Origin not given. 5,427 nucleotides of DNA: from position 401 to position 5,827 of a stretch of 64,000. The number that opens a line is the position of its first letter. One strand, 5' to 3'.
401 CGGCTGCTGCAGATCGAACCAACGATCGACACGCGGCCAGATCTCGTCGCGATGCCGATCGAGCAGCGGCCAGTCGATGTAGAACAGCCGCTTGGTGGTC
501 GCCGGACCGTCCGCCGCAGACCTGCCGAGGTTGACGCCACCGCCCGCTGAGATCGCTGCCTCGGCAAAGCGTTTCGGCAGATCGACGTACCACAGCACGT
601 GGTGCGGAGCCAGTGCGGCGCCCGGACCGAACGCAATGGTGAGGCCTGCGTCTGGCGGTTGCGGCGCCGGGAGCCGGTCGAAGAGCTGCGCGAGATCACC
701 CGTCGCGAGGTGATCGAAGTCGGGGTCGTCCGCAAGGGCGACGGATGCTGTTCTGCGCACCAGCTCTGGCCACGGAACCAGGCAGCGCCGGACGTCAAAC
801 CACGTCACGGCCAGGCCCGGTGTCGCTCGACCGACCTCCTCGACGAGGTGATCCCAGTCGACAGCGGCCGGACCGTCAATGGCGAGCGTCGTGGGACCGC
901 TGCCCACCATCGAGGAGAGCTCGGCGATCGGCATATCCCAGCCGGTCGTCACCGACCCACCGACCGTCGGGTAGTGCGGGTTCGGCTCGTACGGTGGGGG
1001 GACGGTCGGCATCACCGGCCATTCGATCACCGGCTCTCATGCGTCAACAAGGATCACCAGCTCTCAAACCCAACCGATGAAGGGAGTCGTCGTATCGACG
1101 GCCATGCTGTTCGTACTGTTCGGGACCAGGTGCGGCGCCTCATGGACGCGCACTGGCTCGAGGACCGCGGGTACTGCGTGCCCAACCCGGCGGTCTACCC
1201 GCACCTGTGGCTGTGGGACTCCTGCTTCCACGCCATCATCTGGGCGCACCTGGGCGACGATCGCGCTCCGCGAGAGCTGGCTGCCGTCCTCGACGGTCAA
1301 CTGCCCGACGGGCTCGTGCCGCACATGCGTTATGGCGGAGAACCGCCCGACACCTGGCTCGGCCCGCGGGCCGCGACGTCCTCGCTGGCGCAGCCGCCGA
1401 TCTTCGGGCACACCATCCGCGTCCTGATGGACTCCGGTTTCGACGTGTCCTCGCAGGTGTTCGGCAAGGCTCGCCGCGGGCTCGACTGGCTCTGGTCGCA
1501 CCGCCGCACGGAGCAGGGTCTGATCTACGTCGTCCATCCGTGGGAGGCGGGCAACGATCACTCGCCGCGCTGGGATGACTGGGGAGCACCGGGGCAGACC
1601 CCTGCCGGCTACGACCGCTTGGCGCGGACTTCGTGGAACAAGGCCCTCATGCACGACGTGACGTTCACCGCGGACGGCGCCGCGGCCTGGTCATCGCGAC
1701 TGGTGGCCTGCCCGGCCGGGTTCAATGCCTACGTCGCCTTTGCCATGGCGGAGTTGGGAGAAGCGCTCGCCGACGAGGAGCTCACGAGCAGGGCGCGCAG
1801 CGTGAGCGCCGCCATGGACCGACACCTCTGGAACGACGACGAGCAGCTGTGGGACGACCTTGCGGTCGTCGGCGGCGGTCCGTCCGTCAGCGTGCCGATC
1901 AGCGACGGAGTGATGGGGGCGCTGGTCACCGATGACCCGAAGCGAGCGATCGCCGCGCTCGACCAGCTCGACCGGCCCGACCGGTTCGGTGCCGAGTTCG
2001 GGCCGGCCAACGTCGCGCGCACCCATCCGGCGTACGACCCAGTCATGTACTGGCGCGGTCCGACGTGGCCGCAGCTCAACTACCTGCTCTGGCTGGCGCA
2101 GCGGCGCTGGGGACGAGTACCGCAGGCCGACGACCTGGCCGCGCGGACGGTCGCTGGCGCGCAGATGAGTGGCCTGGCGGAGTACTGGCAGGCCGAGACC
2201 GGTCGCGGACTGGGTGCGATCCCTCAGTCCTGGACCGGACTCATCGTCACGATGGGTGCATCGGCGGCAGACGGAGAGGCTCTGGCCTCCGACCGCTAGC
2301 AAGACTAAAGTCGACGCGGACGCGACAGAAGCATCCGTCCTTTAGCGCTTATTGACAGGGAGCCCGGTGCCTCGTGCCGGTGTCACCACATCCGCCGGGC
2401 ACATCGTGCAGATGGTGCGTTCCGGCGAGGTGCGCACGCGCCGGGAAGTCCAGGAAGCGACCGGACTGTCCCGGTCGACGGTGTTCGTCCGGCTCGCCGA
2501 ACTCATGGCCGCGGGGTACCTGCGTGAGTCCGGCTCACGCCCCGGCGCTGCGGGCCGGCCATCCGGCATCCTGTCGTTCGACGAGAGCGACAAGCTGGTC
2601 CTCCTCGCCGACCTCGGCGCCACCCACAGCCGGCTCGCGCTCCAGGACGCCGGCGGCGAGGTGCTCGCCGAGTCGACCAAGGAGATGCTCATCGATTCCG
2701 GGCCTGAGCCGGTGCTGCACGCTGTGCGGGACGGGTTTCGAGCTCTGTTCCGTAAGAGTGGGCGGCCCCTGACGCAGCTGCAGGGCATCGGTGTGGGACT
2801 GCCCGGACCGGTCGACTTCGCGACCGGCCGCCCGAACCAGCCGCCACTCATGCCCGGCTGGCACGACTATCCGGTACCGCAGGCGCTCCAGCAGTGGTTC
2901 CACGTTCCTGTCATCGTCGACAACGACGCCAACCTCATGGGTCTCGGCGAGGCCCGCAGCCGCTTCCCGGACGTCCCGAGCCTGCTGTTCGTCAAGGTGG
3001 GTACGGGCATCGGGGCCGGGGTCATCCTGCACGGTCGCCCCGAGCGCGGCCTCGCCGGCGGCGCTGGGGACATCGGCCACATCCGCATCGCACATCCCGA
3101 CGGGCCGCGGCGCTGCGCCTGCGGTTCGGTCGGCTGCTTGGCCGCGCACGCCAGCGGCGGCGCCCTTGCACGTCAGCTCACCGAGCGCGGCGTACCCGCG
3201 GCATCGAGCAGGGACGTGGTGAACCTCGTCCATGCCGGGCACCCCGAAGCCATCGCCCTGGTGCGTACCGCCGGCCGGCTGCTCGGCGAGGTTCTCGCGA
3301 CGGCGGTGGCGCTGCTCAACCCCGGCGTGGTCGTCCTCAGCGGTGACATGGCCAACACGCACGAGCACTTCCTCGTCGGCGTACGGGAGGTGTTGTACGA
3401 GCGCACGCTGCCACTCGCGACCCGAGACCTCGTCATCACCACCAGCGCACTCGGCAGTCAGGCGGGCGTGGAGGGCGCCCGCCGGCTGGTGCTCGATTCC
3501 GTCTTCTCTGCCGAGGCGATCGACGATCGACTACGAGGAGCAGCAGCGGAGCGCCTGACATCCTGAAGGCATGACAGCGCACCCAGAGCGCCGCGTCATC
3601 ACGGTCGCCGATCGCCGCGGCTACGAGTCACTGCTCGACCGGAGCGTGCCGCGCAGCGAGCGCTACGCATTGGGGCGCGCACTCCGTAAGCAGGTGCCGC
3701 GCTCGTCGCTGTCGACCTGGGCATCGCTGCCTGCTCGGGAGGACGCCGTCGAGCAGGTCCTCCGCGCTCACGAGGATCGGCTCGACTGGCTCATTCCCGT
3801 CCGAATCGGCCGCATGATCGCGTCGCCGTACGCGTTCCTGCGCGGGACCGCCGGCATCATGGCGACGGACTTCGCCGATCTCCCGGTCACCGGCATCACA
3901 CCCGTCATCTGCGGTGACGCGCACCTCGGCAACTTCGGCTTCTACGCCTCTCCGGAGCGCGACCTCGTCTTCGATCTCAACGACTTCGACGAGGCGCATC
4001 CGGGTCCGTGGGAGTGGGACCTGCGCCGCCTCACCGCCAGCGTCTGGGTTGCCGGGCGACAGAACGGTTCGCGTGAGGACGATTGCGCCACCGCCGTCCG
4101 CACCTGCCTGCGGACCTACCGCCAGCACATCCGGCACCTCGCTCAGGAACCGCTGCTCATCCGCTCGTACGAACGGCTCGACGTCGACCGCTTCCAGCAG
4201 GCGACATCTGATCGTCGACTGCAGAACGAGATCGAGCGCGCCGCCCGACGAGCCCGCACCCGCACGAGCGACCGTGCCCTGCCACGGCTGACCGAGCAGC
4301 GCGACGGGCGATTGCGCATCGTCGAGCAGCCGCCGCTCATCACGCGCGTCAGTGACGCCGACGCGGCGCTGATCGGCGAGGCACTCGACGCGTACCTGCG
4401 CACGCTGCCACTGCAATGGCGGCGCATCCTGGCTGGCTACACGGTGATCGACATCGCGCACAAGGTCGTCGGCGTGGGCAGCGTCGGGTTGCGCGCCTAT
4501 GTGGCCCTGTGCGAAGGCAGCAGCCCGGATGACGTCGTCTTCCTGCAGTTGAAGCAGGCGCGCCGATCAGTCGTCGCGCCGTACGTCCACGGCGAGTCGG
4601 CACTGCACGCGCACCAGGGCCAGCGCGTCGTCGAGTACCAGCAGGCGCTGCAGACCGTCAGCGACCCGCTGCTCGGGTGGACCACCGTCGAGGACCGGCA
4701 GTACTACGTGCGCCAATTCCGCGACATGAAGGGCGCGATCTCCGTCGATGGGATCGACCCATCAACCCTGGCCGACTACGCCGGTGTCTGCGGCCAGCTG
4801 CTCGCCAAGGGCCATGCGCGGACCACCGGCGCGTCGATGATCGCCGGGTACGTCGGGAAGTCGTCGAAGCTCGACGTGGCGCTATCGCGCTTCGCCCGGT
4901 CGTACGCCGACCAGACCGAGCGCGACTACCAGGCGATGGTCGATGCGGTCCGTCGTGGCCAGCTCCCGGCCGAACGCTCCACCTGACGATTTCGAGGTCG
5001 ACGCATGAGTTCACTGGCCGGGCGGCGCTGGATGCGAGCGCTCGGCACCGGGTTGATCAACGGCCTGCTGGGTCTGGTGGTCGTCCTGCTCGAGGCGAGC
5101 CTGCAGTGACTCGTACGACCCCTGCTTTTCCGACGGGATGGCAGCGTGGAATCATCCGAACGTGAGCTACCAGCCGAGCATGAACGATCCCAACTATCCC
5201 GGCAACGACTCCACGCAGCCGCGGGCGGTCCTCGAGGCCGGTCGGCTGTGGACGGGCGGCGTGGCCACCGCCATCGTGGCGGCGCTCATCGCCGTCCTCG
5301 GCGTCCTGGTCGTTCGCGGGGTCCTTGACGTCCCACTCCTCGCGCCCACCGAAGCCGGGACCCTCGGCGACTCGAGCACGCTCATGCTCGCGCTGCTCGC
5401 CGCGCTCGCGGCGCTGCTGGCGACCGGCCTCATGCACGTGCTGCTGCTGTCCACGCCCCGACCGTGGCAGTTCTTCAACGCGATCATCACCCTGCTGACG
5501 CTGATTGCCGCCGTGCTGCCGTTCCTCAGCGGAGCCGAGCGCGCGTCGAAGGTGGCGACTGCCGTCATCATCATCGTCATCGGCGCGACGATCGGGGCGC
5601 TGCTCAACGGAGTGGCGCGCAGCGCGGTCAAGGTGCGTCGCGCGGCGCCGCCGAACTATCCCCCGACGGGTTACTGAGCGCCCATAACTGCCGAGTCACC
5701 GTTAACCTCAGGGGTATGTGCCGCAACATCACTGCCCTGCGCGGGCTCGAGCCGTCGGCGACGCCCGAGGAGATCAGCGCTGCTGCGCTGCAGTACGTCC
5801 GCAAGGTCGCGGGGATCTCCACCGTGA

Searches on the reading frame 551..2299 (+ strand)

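Call 80: search_protein_families(library=pfam, proteins=[window:551-2299:+], max_evalue=0.00001)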
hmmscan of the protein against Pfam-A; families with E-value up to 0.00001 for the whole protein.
window:551-2299:+ (582 aa): 1 family
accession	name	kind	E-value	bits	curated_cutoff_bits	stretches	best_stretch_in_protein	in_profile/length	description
PF22422.2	MGH1-like_GH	-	2.1e-64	218.8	27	1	216-562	1-356/356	Mannosylglycerate hydrolase MGH1-like glycoside hydrolase domain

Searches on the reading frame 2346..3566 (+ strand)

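Call 80: search_protein_families(library=pfam, proteins=[window:2346-3566:+], max_evalue=0.00001)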
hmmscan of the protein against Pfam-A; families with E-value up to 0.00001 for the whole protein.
window:2346-3566:+ (406 aa): 1 family
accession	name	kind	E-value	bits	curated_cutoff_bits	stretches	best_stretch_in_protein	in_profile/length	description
PF00480.26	ROK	-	3.8e-50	171.5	22.9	1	89-384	5-293/294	ROK family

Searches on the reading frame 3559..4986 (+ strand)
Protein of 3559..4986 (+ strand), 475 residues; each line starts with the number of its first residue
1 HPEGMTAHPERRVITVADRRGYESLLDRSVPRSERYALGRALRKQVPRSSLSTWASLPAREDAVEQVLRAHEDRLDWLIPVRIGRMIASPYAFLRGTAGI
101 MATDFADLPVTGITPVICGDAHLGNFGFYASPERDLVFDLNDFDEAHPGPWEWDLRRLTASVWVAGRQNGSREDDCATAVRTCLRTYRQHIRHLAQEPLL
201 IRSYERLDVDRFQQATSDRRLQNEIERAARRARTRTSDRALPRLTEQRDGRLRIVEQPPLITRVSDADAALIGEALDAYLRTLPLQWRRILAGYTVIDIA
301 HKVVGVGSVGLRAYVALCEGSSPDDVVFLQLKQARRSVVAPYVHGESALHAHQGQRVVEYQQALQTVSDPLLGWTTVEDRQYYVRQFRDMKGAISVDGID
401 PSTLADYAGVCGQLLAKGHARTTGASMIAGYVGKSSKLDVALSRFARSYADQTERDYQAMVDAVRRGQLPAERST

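Call 80: search_protein_families(library=pfam, proteins=[window:3559-4986:+], max_evalue=0.00001)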
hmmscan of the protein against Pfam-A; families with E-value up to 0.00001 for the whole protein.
window:3559-4986:+ (475 aa): 1 family
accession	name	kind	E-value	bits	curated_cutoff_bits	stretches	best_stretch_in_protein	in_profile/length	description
PF10009.15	DUF2252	-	1.8e-136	455.8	22.3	1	74-462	1-391/392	Uncharacterized protein conserved in bacteria (DUF2252)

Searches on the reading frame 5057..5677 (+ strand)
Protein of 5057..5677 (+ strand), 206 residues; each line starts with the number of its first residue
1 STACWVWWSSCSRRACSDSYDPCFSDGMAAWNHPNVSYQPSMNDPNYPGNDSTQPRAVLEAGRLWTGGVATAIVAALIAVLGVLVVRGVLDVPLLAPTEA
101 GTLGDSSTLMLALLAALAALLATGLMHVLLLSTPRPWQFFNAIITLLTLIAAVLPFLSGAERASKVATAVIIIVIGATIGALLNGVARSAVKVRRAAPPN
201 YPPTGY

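Call 80: search_protein_families(library=pfam, proteins=[window:5057-5677:+], max_evalue=0.00001)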
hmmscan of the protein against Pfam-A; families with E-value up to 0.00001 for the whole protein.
window:5057-5677:+ (206 aa): 1 family
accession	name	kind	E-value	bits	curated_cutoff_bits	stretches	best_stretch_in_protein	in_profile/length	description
PF19545.4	DUF6069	-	2e-12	47.7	27.2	1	61-188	3-128/129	Family of unknown function (DUF6069)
